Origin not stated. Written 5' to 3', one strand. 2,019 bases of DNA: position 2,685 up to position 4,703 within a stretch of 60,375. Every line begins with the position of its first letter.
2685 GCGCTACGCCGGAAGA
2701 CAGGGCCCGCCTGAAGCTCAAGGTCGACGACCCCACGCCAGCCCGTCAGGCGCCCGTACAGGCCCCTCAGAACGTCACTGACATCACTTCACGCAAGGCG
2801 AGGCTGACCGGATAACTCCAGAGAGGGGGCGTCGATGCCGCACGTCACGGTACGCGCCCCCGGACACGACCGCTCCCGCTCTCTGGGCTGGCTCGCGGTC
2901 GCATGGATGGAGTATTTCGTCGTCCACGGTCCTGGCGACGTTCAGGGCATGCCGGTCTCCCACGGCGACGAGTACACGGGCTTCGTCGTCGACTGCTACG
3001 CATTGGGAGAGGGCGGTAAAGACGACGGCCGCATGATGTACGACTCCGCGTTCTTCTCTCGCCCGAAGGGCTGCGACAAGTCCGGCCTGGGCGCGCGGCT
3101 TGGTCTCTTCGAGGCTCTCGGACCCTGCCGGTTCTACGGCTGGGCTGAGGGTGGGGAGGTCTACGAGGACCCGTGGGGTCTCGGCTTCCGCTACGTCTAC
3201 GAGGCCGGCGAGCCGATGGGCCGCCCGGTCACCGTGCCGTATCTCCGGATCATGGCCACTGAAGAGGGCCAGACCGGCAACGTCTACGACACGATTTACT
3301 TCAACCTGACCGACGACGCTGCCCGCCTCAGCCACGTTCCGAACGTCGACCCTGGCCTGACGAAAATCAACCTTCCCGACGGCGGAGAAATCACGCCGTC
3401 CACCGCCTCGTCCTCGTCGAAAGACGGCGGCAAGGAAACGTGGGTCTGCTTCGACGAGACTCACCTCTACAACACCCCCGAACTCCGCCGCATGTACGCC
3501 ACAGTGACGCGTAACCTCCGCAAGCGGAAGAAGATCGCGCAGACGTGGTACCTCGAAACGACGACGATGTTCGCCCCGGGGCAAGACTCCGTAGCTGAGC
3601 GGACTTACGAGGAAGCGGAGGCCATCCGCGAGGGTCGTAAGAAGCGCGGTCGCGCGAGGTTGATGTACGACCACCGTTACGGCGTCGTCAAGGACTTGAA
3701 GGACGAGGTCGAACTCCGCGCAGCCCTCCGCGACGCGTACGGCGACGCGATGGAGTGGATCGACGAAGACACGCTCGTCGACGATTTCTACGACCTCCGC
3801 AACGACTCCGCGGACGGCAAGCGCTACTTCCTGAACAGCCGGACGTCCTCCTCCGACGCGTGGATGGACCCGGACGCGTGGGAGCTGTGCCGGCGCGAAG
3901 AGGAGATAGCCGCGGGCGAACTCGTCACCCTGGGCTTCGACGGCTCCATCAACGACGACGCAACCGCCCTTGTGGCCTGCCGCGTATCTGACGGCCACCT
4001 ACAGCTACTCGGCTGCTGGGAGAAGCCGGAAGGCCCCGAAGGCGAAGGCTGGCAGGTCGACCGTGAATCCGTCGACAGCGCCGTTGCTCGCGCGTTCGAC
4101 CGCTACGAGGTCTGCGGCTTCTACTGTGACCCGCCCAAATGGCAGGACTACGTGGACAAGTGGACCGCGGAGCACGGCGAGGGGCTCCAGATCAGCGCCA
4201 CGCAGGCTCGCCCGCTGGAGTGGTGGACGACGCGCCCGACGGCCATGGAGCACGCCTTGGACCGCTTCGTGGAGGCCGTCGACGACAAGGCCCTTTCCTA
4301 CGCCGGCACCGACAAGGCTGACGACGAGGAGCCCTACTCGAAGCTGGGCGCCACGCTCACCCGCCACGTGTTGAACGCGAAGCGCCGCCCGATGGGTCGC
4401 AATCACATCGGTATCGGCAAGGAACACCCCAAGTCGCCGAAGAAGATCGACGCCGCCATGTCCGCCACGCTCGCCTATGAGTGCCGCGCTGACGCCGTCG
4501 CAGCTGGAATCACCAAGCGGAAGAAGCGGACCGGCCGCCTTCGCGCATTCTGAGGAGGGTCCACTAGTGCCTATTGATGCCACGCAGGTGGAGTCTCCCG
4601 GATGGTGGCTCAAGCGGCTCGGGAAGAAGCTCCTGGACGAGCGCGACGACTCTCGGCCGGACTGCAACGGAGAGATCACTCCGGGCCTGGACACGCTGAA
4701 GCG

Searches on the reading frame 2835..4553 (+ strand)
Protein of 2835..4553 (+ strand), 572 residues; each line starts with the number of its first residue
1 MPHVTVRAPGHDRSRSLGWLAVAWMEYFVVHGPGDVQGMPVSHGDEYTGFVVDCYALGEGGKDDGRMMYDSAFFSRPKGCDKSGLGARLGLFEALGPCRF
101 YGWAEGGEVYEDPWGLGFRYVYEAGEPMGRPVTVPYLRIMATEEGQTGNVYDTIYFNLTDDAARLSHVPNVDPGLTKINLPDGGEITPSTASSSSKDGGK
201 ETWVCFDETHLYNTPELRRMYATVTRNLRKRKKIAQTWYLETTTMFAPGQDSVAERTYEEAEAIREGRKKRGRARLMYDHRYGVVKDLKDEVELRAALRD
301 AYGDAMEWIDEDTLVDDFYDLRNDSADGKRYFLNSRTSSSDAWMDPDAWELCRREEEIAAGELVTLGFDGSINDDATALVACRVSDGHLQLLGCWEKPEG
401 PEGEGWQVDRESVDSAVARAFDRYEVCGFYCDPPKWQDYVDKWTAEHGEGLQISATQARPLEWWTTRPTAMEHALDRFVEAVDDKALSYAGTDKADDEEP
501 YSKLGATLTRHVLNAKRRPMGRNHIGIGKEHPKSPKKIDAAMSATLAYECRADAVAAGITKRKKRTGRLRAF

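Call 8: search_dna_similar(query=window:2835-4553:+, collection=phages, mode=protein, max_rows=25)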
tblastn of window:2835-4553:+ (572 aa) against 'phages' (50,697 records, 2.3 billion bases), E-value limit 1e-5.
Records with a match: 2042; places in all: 2045; records where one place covers at least 80% of the query: 1932.
Best place of each record, by identity: 80-90% 1; <60% 2041.
By first word of the organism name: Mycobacterium 1347; Gordonia 227; Streptomyces 207; Arthrobacter 97; Rhodococcus 56; Brevibacterium 32; Corynebacterium 22; Microbacterium 19; Curtobacterium 10; Fromanvirus 4; and 12 more.
By host as written in the record: Mycobacterium smegmatis mc2 155 939; Mycobacterium smegmatis mc#155 174; Gordonia terrae 3612 145; Mycobacterium smegmatis mc2155 65; Arthrobacter globiformis B-2979 56; Rhodococcus erythropolis RIA 643 39; - 37; Streptomyces griseus ATCC 10137 35; and 142 more.
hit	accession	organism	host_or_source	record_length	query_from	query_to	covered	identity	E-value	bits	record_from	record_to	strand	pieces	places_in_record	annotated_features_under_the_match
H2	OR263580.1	Streptomyces phage Samy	Streptomyces ambofaciens ATCC 23877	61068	1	572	100%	87.6%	0e+0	1026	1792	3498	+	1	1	terminase large subunit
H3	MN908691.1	Gordonia phage DatBoi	Gordonia terrae 3612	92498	1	568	99%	48.4%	1e-157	505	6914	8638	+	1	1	13: terminase | 12: hypothetical protein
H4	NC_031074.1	Gordonia phage Bantam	Gordonia terrae 3612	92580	1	568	99%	47.7%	1e-155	499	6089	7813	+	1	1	12: terminase large subunit | 11: hypothetical protein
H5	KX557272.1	Gordonia phage Bantam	Gordonia terrae 3612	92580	1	568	99%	47.7%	1e-155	499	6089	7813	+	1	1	12: terminase | 11: hypothetical protein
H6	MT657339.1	Gordonia phage SpeedDemon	Gordonia terrae 3612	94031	1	568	99%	47.7%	2e-155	498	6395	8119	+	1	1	130: terminase | 120: hypothetical protein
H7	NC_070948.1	Gordonia phage Mollymur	Gordonia terrae 3612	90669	1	570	100%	47.5%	1e-154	496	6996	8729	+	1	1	13: terminase large subunit | 12: minor tail protein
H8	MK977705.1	Gordonia phage Mollymur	Gordonia terrae 3612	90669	1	570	100%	47.5%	1e-154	496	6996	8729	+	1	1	13: terminase | 12: hypothetical protein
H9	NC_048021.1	Gordonia phage Daredevil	Gordonia terrae 3612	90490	1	565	99%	47.6%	1e-152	490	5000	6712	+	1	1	12: terminase large subunit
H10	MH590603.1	Gordonia phage Daredevil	Gordonia terrae 3612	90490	1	565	99%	47.6%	1e-152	490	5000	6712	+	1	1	12: terminase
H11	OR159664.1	Gordonia Phage JonJames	Gordonia terrae 3612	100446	1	570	100%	42.9%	1e-66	420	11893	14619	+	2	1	30: terminase large subunit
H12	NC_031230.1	Gordonia phage Yvonnetastic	Gordonia terrae 3612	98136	1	570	100%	42.9%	3e-126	414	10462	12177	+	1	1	28: terminase large subunit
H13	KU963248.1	Gordonia phage Yvonnetastic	Gordonia terrae 3612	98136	1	570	100%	42.9%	3e-126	414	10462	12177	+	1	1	28: terminase large subunit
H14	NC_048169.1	Gordonia phage BrutonGaster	Gordonia terrae 3612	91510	1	570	100%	41.3%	3e-123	405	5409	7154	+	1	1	18: terminase large subunit | 17: hypothetical protein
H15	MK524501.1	Gordonia phage BrutonGaster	Gordonia terrae 3612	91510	1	570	100%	41.3%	3e-123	405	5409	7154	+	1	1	18: terminase | 17: hypothetical protein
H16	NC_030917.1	Gordonia phage OneUp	Gordonia terrae 3612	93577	1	570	100%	41.3%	3e-123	405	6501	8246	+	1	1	24: terminase large subunit | 23: hypothetical protein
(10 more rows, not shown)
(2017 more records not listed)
